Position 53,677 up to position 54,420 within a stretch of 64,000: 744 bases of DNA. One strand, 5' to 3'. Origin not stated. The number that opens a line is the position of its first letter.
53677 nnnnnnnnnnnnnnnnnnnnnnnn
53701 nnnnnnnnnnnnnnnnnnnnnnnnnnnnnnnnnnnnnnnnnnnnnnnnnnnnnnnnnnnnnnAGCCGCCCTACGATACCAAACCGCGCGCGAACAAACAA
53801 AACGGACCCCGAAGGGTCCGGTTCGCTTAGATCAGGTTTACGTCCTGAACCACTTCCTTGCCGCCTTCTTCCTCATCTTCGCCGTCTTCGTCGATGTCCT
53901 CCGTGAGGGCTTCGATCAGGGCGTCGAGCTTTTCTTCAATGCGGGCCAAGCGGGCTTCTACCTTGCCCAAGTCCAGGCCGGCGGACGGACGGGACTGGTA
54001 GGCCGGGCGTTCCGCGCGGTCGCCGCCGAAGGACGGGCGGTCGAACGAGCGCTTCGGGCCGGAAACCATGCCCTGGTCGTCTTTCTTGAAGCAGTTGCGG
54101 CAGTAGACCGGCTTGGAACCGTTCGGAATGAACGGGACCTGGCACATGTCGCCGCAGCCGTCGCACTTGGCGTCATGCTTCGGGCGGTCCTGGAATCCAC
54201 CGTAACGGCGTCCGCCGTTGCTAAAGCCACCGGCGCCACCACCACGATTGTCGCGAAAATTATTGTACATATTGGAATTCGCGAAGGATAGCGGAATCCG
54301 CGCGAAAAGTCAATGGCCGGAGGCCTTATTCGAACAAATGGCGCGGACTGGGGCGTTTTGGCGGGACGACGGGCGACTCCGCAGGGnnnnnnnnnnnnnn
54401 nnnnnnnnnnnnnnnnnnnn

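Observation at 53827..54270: Small protein combining an RGG-like Gly/Arg-rich N-terminus, a C4 zinc ribbon and a poly-acidic tail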

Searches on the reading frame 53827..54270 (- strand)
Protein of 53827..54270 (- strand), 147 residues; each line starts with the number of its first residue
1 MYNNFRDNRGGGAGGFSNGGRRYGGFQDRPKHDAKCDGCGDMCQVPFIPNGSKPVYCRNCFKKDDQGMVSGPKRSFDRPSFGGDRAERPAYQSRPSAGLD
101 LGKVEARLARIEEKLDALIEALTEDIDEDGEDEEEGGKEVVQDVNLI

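Call 3: search_protein_families(library=pfam, proteins=[window:53827-54270:-], max_evalue=1)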
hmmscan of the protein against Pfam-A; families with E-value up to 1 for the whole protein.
window:53827-54270:- (147 aa): 3 families
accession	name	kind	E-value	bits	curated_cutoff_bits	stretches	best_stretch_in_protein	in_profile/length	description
PF23477.1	zf_Tbcl_2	-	1.3e-14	54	27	1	29-64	1-36/37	Probable treble clef zinc finger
PF12841.12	YvrJ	-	0.027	14.5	29.5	1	108-124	16-32/36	YvrJ protein family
PF10779.14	XhlA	-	0.34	11.5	34.7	1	104-145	2-42/67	Haemolysin XhlA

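Call 4: search_protein_families(library=ncbifam, proteins=[window:53827-54270:-], max_evalue=1)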
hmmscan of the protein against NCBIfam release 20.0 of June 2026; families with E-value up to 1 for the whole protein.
window:53827-54270:- (147 aa): 2 families
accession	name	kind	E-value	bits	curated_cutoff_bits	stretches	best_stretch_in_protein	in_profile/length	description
TIGR04272.1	cxxc_cxxc_Mbark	domain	1.8e-14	53.2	36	1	29-63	1-35/37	CxxC-x17-CxxC domain-containing protein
TIGR04260.1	Cyano_gly_rpt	equivalog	0.65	10.6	31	0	90-125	26-56/118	GrrA/OscA1 family cyclophane-containing rSAM-modified RiPP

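Call 6: find_homologous_proteins(query=window:53827-54270:-, max_evalue=0.001)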
Query window:53827-54270:- (147 aa): 22 proteins with E <= 0.001 among 115 candidates.
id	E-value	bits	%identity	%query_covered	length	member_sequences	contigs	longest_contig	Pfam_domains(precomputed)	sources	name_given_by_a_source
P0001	9.3e-88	310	94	100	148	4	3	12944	PF23477.2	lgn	-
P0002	1.4e-86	306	93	100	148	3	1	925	PF23477.2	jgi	jgi:CxxC-x17-CxxC domain-containing protein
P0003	1.9e-54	202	76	84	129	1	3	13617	PF23477.2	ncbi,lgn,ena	-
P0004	1.4e-46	176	71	91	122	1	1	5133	PF23477.2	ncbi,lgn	-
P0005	1.3e-29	121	55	79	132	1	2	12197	PF23477.2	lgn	-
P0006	6.0e-27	113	58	64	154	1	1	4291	PF23477.2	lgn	-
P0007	4.9e-25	106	36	82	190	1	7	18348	PF23477.2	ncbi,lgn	-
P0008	3.4e-24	104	48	84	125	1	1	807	PF23477.2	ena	-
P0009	4.0e-24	104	52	84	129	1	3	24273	PF23477.2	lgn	-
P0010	2.1e-20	91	53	37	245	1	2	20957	PF23477.2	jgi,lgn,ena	jgi:CxxC-x17-CxxC domain-containing protein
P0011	4.2e-17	81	43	69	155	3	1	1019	PF23477.2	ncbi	-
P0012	4.5e-17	81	45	77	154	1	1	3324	PF23477.2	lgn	-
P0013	1.5e-11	63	41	80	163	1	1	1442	PF23477.2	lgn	-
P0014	3.5e-10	58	42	62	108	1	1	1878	PF23477.2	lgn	-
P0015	3.5e-10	58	44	66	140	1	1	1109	PF23477.2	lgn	-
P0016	5.6e-10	58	43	86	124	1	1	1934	PF23477.2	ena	-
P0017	9.9e-10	57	43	62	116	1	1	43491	PF23477.2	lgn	-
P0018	1.4e-9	56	42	73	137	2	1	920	PF23477.2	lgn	-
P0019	2.3e-9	56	41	78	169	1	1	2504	PF23477.2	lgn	-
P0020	5.8e-9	54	39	66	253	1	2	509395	PF23477.2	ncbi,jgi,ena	jgi:CxxC-x17-CxxC domain-containing protein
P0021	3.3e-8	52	36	97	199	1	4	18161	PF23477.2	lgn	-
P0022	1.2e-5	44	35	63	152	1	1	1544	PF23477.2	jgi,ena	-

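Call 11: find_related_loci(query=window:53827-54270:-, collection=genome_contigs, flank=6000)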
Query window:53827-54270:- (147 aa) in genome_contigs; peptide patterns used: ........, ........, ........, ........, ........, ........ (x = any residue, [..] = any of these).
600 stretches matched a pattern, but none encodes a relative of the query by tblastn (E <= 1e-3).

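Call 13: find_encoding_contigs(protein=P0001, flank=8000, max_places=4)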
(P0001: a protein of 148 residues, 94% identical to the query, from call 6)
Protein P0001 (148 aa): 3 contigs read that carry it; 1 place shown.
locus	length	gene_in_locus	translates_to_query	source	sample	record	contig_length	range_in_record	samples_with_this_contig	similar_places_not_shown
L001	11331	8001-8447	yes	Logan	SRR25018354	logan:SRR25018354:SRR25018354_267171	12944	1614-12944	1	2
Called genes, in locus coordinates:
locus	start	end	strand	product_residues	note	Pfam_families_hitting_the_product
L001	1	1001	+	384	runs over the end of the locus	PF01370:Epimerase, PF03435:Sacchrp_dh_NADP, PF16653:Sacchrp_dh_C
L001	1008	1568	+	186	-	PF03193:RsgA_GTPase (faint), PF00735:Septin (faint), PF02421:FeoB_N, PF00350:Dynamin_N (faint), PF01926:MMR_HSR1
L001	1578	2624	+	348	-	PF11141:DUF2914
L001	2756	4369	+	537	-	-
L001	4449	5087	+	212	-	PF00684:DnaJ_CXXCXGXG (faint)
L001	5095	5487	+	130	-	PF07681:DoxX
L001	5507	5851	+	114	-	-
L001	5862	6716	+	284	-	-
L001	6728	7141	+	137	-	-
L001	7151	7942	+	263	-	PF01471:PG_binding_1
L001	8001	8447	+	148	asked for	PF23477:zf_Tbcl_2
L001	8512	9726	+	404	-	PF19425:Csd3_N2, PF01551:Peptidase_M23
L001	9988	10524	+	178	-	PF01625:PMSR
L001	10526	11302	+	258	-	PF06750:A24_N_bact, PF01478:Peptidase_A24 (weak)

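Call 17: find_related_loci(query=A1, collection=genome_contigs, flank=6000)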
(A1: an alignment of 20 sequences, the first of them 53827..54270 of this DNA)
Query A1 (147 aa) in genome_contigs; peptide patterns used: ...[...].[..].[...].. (x = any residue, [..] = any of these).
599 stretches matched a pattern (row limit reached: there are more); 599 encode a relative of the query (tblastn E <= 1e-3); the best 80 are kept; 80 distinct loci.
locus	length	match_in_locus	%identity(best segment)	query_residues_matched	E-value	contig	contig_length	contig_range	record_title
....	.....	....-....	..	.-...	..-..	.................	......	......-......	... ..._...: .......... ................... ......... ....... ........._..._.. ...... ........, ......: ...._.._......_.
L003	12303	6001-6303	46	24-136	5e-21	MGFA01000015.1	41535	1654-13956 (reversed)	MAG: Candidatus Uhrbacteria bacterium RIFOXYB12_FULL_58_10 rifoxyb3_full_scaffold_251, whole genome shotgun sequence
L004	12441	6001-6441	65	25-122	4e-22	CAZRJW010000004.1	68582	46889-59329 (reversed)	MAG TPA_asm: uncultured Gammaproteobacteria bacterium isolate SRP285395_co1_374 genome assembly, contig: NODE_450_length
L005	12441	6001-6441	65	25-122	4e-22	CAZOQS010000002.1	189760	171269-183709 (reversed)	MAG TPA_asm: uncultured Gammaproteobacteria bacterium isolate SRP296810_co1_165 genome assembly, contig: NODE_64_length_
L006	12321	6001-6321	47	32-144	7e-22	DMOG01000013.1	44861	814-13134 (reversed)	MAG TPA_asm: Candidatus Uhrbacteria bacterium isolate UBA12070 contig_155, whole genome shotgun sequence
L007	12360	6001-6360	43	4-122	4e-21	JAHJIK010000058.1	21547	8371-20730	MAG: Patescibacteria group bacterium isolate Modern_marine_planktonic.mb.9 Modern_marine_plank.mb.9_k141_592048, whole g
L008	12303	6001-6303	49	29-124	2e-20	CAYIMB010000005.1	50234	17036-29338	MAG TPA_asm: uncultured Gammaproteobacteria bacterium isolate ERP119705_co25_35 genome assembly, contig: NODE_214_length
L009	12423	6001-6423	42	3-133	5e-20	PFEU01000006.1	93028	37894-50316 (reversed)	MAG: Candidatus Uhrbacteria bacterium CG10_big_fil_rev_8_21_14_0_10_48_16 CG10_8_21_14_0.10_scaffold_275_c, whole genome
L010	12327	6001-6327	47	22-123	1e-19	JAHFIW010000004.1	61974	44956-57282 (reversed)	MAG: bacterium isolate nzgw371 NODE_537_length_61975_cov_4.091490, whole genome shotgun sequence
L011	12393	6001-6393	36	5-122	1e-19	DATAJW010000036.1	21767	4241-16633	MAG TPA_asm: Candidatus Paceibacterota bacterium isolate SMAG_U6922 k141_50681, whole genome shotgun sequence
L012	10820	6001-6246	47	32-122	2e-19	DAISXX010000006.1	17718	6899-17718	MAG TPA_asm: Patescibacteria group bacterium isolate CTOTU9708 NODE_280_length_17718_cov_6.276227, whole genome shotgun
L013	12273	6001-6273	44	32-126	2e-19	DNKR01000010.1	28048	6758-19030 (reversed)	MAG TPA_asm: Candidatus Uhrbacteria bacterium isolate UBA9568 contig_3536, whole genome shotgun sequence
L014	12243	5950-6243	46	27-122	2e-19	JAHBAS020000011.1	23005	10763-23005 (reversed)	MAG: Candidatus Uhrbacteria bacterium isolate AQU-09 c_000000127608, whole genome shotgun sequence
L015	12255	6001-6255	44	28-122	2e-19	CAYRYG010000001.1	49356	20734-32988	MAG TPA_asm: uncultured Gammaproteobacteria bacterium isolate SRP062349_co5_1 genome assembly, contig: NODE_143_length_4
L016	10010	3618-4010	38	1-122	2e-19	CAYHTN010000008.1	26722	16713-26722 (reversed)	MAG TPA_asm: uncultured Gammaproteobacteria bacterium isolate ERP119705_co15_29 genome assembly, contig: NODE_1542_lengt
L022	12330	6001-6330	41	28-134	1e-18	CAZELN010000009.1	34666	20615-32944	MAG TPA_asm: uncultured Gammaproteobacteria bacterium isolate binchicken_co368_97 genome assembly, contig: NODE_712_leng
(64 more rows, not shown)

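Call 33: predict_structure(alignment_id=A1)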
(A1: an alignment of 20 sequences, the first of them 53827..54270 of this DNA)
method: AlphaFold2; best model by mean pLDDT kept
length: 147 residues; sequences in the alignment: 20
mean_pLDDT: 60.3   pTM: 0.28
mean pLDDT of the five models: 60.3, 59.7, 59.0, 58.3, 57.4
residues with pLDDT >= 90: 1; 70-90: 42; 50-70: 53; < 50: 51
segments of 3 or more residues with pLDDT < 50: 1-3, 8-16, 18-20, 23-25, 81-98, 130-132, 134-137
pLDDT, mean of each block of 10 residues (from residue 1): 48 44 57 88 86 82 56 55 43 47 69 72 57 47 49
secondary structure, 60 per line:
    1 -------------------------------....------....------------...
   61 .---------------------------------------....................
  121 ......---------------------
elements in order: E32-35 E42-45 H58-61 H101-126

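Call 37: fold_search(model_id=the predicted structure, library=pdb)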
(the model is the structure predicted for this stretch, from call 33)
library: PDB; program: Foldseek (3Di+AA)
matches with E <= 10: 20; with E <= 0.001: 0
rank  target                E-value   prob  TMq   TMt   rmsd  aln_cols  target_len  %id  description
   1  7ne9_CCC              3.2e+00  0.09  0.12  0.14   8.3        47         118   21  A single sensor controls large variations in zinc quotas in a marine cyanobacterium (released 2022-03-02)
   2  6gb2_BY               3.4e+00  0.02  0.12  0.09  25.1       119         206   15  Unique features of mammalian mitochondrial translation initiation revealed by cryo-EM. This file contains the 39S rib (released 2018-08-08)
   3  2m85_MODEL_1_A        4.7e+00  0.18  0.18  0.37   2.1        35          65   26  PHD Domain from Human SHPRH (released 2013-08-14)
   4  7ne9_AAA              4.7e+00  0.07  0.12  0.14   8.2        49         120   20  A single sensor controls large variations in zinc quotas in a marine cyanobacterium (released 2022-03-02)
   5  7pub_DS               5.4e+00  0.11  0.15  0.09   7.7        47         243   17  Late assembly intermediate of the Trypanosoma brucei mitoribosomal small subunit (released 2022-05-04)
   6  2gvi                  6.1e+00  0.08  0.14  0.11   3.8        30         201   30  Crystal structure of a putative formylmethanofuran dehydrogenase subunit e (ta1109) from thermoplasma acidophilum at 1.8 (released 2006-06-13)
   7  5ix1_A                7.5e+00  0.05  0.16  0.07  10.5        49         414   20  Crystal structure of mouse Morc3 ATPase-CW cassette in complex with AMPPNP and H3K4me3 peptide (released 2016-08-17)
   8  9dei_K                7.5e+00  0.03  0.15  0.13  15.4        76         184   17  Trypanosoma brucei mitochondrial RNA-editing catalytic complex 1, U-deletion (RECC1) (released 2026-01-21)
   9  4ywl_A                7.5e+00  0.02  0.10  0.07   8.7        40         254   22  Pyrococcus furiosus MCM N-terminal domain F179A point mutant pentameric ring (released 2015-09-23)
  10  5ix2_B                8.0e+00  0.08  0.16  0.06   3.6        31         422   26  Crystal structure of mouse Morc3 ATPase-CW cassette in complex with AMPPNP and unmodified H3 peptide (released 2016-08-17)
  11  6lae_A                8.6e+00  0.10  0.17  0.21   4.5        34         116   26  Crystal structure of the DNA-binding domain of human XPA in complex with DNA (released 2020-02-26)
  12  7d6l                  8.6e+00  0.06  0.14  0.15   4.0        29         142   24  Crystal structure of Trx2 from D. radiodurans R1 (released 2021-10-13)
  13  7oyb_b2               8.6e+00  0.02  0.13  0.20   4.5        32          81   22  Cryo-EM structure of the 6 hpf zebrafish embryo 80S ribosome (released 2022-07-13)
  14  9e7v_J                8.6e+00  0.02  0.17  0.22  14.5       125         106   21  Off-pathway Mycobacterium tuberculosis transcription initiation promoter complex (RNA Polymerase with Sigma-A, CarD, a (released 2025-10-01)
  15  5svi_B                9.2e+00  0.04  0.16  0.34  10.5        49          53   16  MORC3 CW domain in complex with unmodified histone H3 (released 2016-12-14)
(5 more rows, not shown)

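Call 41: search_solved_structures(query=A1, max_evalue=10)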
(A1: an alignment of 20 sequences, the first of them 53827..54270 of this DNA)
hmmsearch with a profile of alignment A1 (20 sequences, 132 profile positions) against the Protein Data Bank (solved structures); distinct sequences matched with E-value up to 10: 29.
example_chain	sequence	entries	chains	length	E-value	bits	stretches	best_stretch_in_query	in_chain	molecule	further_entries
6jtg_A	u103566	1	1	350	0.25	14.7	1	61-117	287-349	Dynamin-like 120 kDa protein, mitochondrial,OPA1 protein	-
8tj7_B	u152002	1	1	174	0.49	13.8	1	85-125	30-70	Hemagglutinin HA2 chain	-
6nhr_B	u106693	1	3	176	0.49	13.8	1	85-125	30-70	Hemagglutinin HA2 chain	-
6wxb_A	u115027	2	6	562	0.64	13.4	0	85-124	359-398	Hemagglutinin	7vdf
8tj6_B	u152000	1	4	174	0.65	13.4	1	85-125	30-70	Hemagglutinin HA2 chain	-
8tj8_B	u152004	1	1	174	0.7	13.3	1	85-125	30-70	Hemagglutinin HA2 chain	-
6uen_B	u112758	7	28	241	0.71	13.3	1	79-118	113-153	the phosphoprotein (P) of human respiratory syncytial virus | Phosphoprotein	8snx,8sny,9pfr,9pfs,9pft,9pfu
3eyj_B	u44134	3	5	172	0.85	13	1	87-126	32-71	Hemagglutinin HA2 chain | Hemagglutinin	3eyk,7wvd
9ecv_B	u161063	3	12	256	0.89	12.9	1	79-118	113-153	Phosphoprotein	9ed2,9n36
8gv6_B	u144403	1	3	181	0.93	12.9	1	86-126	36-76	Hemagglutinin H14-HA2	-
9e7q_A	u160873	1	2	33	0.97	12.8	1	101-127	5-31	FHA domain-containing protein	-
6v48_B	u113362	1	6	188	0.98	12.8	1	87-126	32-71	Hemagglutinin HA2 chain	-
1txp_A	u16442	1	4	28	1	12.8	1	95-118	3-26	Heterogeneous Nuclear Ribonucleoprotein C protein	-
6yp5_A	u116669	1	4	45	1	12.8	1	90-118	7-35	Phosphoprotein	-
1zin_A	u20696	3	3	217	1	12.7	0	38-74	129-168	ADENYLATE KINASE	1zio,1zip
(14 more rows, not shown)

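Call 43: list_cluster_members(proteins=[window:53827-54270:-, window:52563-53762:-, window:51743-52282:-, window:29544-31019:+, window:15546-17051:+, window:23524-24576:+, P0003, P0004])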
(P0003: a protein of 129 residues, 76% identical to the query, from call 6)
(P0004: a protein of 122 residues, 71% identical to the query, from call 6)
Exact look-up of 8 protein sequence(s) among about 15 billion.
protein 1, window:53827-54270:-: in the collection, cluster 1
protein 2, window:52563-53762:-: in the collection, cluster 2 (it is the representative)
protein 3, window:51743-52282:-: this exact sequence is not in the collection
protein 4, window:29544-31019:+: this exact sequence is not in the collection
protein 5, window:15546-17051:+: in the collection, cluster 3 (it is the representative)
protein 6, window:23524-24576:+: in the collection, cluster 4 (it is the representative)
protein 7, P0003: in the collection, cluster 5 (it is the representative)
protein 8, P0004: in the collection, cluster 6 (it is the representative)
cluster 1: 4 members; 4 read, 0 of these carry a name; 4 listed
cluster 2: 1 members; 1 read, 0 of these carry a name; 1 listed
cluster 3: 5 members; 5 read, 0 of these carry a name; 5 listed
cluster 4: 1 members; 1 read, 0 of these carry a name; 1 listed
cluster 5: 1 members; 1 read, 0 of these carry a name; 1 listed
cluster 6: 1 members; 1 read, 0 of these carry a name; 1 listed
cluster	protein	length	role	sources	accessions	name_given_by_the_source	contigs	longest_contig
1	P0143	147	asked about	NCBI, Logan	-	-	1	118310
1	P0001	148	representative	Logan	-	-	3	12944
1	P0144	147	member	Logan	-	-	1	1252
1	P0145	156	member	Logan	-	-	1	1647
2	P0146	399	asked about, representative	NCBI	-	-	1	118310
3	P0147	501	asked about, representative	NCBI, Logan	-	-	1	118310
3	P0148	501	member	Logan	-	-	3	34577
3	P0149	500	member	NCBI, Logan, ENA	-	-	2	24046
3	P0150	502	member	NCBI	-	-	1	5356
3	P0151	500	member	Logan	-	-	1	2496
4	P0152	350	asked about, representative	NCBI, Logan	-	-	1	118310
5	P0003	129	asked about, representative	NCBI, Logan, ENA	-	-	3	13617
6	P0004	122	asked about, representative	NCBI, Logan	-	-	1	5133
